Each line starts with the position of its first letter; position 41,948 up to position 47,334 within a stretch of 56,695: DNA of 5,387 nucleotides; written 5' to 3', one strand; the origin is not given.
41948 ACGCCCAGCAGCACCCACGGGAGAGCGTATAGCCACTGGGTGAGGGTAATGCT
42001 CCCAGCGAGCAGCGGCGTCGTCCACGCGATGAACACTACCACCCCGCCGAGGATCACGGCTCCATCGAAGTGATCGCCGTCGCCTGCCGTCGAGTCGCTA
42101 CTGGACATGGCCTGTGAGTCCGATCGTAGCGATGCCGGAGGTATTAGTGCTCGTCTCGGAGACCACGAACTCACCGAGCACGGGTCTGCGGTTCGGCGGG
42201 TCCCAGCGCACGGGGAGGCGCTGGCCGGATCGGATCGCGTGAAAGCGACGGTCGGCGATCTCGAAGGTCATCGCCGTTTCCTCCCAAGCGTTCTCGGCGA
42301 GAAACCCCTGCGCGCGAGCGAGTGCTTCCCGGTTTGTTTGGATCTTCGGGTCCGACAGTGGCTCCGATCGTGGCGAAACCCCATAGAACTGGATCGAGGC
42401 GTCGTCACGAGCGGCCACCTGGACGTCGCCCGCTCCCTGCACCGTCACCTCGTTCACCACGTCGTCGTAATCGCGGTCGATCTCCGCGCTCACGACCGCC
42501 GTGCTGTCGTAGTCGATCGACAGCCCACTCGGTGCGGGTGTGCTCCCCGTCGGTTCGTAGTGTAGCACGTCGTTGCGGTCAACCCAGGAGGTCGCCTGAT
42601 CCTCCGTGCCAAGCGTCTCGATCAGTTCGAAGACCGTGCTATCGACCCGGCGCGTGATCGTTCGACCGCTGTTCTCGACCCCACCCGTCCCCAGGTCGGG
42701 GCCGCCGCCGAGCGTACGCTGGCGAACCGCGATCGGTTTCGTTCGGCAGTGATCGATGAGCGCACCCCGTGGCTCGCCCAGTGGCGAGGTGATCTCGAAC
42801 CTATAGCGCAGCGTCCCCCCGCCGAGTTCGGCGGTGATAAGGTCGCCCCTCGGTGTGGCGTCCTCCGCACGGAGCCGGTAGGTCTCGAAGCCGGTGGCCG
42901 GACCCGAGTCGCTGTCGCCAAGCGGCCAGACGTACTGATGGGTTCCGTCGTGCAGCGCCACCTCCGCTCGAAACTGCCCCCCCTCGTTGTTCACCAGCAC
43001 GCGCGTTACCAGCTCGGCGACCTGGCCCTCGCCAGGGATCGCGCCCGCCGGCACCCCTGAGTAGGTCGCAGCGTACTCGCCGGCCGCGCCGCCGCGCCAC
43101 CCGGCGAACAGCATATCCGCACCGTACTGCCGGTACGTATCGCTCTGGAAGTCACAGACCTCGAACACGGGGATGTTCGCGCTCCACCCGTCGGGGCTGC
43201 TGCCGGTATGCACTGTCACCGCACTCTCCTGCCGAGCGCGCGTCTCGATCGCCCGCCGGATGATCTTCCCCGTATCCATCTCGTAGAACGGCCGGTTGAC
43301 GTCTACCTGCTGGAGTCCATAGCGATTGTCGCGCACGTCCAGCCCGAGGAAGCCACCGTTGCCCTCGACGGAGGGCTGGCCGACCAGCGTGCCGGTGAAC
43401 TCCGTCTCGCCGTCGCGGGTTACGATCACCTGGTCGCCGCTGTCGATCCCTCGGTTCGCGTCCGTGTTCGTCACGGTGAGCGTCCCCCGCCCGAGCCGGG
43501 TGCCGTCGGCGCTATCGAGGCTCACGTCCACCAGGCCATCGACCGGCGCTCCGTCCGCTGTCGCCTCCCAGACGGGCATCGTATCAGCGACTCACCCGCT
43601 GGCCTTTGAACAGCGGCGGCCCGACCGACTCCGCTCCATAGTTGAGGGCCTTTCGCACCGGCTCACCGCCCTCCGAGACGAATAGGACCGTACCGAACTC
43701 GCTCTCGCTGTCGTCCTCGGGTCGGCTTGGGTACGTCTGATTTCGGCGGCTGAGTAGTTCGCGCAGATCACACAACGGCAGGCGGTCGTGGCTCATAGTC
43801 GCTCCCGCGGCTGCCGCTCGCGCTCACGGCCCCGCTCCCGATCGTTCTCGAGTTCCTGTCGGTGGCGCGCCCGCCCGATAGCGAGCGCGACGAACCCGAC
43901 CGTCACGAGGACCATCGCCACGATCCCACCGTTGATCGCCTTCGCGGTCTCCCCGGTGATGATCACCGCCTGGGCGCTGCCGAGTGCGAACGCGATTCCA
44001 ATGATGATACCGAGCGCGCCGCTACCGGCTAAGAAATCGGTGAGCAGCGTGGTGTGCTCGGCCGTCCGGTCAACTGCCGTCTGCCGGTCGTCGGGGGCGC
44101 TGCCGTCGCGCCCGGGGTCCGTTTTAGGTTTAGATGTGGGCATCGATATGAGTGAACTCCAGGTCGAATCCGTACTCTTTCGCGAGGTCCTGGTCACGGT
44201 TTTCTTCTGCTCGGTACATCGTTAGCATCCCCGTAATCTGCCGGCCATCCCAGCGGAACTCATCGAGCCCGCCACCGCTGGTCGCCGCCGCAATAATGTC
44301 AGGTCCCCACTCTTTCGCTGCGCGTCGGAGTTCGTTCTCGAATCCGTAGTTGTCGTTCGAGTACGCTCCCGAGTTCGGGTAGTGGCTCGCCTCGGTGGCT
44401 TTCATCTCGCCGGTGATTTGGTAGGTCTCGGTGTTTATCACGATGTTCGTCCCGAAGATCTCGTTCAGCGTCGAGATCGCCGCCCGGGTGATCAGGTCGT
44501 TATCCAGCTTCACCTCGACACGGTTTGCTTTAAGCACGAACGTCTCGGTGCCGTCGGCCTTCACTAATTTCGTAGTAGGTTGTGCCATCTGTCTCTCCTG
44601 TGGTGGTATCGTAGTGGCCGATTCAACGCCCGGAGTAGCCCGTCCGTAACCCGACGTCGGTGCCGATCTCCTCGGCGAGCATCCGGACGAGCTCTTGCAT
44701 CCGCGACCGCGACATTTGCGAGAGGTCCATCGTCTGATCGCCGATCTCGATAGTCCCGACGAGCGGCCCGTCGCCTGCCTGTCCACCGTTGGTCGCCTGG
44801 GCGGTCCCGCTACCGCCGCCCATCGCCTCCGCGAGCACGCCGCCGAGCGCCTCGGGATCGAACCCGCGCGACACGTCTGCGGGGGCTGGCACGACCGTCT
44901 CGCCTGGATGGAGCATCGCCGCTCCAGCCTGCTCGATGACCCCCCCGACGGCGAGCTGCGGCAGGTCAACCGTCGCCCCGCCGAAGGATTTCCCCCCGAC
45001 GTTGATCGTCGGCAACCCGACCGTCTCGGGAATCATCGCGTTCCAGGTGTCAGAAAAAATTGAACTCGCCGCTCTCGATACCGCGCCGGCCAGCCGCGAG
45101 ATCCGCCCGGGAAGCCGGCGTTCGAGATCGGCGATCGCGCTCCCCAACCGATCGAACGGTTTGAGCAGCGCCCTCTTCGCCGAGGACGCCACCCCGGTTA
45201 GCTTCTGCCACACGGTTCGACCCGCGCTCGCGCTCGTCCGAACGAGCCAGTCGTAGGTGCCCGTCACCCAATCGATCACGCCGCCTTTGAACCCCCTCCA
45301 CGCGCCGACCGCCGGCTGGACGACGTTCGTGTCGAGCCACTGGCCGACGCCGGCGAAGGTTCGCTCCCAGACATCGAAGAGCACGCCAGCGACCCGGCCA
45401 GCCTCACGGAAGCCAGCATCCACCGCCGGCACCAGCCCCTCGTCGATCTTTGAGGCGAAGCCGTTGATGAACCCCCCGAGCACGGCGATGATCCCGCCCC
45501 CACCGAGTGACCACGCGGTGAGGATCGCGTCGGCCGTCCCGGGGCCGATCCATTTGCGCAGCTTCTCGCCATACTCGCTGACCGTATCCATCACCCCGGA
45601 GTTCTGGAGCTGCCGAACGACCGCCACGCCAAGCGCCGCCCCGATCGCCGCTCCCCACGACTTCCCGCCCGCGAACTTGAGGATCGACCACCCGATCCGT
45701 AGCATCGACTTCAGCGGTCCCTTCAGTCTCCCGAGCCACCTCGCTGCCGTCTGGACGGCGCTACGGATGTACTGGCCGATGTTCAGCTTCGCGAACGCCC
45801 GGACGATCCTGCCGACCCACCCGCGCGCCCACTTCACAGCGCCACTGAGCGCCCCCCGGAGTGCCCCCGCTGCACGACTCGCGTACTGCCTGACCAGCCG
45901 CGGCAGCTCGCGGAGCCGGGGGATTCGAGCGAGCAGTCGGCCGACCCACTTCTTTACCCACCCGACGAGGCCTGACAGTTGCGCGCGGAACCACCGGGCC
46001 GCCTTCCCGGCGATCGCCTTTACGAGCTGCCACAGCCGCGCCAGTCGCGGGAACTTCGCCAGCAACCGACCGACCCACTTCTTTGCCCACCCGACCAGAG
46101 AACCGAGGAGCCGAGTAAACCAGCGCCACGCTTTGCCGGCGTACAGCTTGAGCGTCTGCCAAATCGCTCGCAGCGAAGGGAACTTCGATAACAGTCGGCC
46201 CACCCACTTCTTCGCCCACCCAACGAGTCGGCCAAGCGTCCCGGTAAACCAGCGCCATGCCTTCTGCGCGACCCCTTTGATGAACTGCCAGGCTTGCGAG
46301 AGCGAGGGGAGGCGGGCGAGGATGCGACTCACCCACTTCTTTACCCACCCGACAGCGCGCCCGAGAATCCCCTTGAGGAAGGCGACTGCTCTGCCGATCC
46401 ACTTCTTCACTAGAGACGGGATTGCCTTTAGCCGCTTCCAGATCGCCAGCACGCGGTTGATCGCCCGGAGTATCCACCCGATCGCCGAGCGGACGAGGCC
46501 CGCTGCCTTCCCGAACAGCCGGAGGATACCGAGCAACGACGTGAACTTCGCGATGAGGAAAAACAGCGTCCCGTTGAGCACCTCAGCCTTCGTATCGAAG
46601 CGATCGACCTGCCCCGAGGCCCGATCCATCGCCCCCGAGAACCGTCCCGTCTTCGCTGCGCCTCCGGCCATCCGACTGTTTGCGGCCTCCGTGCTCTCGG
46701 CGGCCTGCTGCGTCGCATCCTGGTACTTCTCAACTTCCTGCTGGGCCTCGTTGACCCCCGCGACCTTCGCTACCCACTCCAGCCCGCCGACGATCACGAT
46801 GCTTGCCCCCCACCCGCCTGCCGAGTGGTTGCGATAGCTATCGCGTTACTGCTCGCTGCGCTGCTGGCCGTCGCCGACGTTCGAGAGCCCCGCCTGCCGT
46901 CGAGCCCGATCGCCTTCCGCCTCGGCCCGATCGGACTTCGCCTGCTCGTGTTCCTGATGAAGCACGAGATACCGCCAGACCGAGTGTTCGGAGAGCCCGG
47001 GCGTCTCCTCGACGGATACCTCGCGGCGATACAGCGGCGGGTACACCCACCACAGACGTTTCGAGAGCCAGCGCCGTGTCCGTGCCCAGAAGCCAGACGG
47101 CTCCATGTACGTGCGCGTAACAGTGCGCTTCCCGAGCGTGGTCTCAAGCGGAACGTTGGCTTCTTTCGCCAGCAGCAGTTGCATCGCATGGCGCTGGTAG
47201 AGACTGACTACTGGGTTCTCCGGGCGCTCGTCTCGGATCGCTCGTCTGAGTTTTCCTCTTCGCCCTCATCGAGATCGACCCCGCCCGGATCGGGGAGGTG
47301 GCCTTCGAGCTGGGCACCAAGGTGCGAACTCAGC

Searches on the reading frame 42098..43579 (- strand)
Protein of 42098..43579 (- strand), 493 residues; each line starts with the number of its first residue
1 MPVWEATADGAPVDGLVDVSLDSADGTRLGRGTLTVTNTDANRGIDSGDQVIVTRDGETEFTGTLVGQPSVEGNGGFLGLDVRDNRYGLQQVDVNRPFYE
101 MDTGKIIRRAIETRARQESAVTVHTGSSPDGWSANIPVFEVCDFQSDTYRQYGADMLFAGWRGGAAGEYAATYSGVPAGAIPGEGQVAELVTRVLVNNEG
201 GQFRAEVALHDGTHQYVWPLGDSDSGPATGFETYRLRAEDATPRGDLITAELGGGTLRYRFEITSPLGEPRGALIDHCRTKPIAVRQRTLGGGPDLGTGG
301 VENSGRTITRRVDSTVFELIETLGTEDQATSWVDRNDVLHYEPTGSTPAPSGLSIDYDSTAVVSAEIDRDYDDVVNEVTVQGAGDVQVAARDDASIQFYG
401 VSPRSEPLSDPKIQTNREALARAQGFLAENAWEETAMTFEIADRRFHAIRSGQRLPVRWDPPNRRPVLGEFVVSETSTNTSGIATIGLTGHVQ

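Call 49: search_protein_families(library=pfam, proteins=[window:42098-43579:-], max_evalue=0.1)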
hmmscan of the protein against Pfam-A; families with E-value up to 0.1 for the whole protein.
window:42098-43579:- (493 aa): 0 families

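Call 50: search_protein_families(library=phrogs, proteins=[window:42098-43579:-], max_evalue=0.01)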
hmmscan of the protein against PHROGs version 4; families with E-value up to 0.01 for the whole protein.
window:42098-43579:- (493 aa): 2 families
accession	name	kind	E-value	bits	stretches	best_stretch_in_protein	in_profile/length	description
phrog_21793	-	unknown function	1.9e-148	496.4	1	1-492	1-481/482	-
phrog_1887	-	tail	0.00015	21.9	1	306-454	462-619/670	tail protein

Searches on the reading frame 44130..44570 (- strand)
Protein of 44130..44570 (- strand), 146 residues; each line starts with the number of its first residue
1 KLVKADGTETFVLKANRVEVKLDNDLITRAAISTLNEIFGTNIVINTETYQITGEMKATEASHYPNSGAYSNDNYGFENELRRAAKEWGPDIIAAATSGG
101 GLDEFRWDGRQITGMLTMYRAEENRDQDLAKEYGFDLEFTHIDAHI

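Call 50: search_protein_families(library=phrogs, proteins=[window:44130-44570:-], max_evalue=0.01)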
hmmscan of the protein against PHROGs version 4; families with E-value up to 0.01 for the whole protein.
window:44130-44570:- (146 aa): 1 family
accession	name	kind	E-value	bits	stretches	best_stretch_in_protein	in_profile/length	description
phrog_20371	-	unknown function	4.9e-48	163.8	1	2-146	8-146/147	-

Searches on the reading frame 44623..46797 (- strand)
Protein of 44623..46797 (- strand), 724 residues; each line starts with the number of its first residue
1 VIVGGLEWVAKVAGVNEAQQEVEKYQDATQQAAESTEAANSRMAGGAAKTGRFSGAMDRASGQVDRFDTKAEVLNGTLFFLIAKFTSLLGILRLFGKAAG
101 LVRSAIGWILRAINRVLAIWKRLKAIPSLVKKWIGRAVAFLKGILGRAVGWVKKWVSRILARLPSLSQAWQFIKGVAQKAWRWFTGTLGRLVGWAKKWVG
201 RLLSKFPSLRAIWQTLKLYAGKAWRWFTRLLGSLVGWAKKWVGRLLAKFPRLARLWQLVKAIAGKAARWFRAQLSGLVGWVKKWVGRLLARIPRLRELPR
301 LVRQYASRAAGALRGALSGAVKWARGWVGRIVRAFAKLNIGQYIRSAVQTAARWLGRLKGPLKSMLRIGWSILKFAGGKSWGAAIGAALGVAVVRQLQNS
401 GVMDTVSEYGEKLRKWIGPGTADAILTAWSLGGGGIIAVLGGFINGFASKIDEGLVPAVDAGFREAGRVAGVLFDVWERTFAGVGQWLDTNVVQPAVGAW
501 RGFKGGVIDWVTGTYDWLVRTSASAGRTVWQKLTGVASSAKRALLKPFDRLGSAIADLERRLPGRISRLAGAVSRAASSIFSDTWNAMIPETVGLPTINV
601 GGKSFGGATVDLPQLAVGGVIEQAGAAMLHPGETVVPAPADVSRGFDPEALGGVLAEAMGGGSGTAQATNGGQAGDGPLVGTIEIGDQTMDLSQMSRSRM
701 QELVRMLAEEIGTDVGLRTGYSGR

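Call 5: search_protein_families(library=pfam, proteins=[window:44623-46797:-], max_evalue=1)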
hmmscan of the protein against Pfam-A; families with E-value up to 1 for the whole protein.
window:44623-46797:- (724 aa): 1 family
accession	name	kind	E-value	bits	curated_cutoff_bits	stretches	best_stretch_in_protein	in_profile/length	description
PF00325.26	Crp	-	0.058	13.6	21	0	340-359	8-27/32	Bacterial regulatory proteins, crp family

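Call 6: search_protein_families(library=phrogs, proteins=[window:44623-46797:-], max_evalue=1)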
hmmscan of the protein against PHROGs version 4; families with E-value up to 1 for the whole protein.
window:44623-46797:- (724 aa): 7 families
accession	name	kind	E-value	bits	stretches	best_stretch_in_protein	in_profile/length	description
phrog_15478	-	tail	2.6e-34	119.7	2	316-715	123-452/456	tail length tape measure protein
phrog_1535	-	tail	2.2e-10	40.3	2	123-452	760-1030/1152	tail length tape measure protein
phrog_58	-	tail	2.2e-08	33.9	2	108-337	753-957/1544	tail length tape measure protein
phrog_1272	-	tail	0.0028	16.4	1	71-626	614-1076/1606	tail length tape measure protein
phrog_4070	-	tail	0.018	14.1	1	118-268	144-264/989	tail length tape measure protein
phrog_5218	-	unknown function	0.12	11.4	1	15-77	123-188/1599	-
phrog_167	-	tail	0.24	10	1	49-588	546-981/1555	tail length tape measure protein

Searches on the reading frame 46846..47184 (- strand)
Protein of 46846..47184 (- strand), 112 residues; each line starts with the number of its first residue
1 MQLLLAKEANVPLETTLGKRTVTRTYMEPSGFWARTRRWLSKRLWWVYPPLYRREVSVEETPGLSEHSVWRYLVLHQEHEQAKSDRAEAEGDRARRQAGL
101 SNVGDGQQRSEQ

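Call 5: search_protein_families(library=pfam, proteins=[window:46846-47184:-], max_evalue=1)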
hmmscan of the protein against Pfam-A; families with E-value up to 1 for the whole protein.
window:46846-47184:- (112 aa): 0 families

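Call 6: search_protein_families(library=phrogs, proteins=[window:46846-47184:-], max_evalue=1)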
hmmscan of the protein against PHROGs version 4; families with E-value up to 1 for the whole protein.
window:46846-47184:- (112 aa): 2 families
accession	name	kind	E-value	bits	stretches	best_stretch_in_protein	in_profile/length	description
phrog_35486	-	tail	1.1e-12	49.3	1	2-101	153-248/251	tail assembly chaperone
phrog_34272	-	unknown function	0.16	12.7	1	28-40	25-37/40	-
